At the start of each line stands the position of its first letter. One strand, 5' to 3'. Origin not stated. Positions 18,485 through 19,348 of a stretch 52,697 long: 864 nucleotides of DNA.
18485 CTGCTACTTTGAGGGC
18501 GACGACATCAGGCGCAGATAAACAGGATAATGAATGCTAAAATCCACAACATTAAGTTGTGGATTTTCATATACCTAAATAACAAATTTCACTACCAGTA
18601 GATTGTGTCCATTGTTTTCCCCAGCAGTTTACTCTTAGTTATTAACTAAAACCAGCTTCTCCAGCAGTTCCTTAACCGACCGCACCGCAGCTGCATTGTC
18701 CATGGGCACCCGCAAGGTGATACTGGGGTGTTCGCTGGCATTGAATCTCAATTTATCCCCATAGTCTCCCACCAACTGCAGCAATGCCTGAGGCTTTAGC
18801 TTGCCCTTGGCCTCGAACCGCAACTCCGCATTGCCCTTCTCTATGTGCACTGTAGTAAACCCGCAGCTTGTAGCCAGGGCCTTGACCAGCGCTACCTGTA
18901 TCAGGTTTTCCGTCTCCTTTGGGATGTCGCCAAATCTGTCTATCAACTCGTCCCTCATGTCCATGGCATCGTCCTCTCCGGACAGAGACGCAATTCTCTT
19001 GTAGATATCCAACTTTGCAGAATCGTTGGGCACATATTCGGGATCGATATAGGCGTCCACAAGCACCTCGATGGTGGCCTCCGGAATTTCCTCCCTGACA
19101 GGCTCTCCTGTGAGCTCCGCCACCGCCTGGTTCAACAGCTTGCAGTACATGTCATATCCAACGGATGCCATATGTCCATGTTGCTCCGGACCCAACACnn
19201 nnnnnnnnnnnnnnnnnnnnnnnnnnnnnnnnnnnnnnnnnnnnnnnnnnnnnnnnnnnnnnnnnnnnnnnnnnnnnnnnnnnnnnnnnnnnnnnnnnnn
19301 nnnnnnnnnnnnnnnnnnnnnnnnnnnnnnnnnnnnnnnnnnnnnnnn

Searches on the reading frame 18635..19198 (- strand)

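Call 102: search_protein_families(library=pfam, proteins=[window:18635-19198:-], max_evalue=0.00001)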
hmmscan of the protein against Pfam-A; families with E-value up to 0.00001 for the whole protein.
window:18635-19198:- (187 aa): 1 family
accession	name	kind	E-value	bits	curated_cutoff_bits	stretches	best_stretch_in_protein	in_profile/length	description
PF03461.20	TRCF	-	4.7e-27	94.6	25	1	47-137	3-93/95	TRCF domain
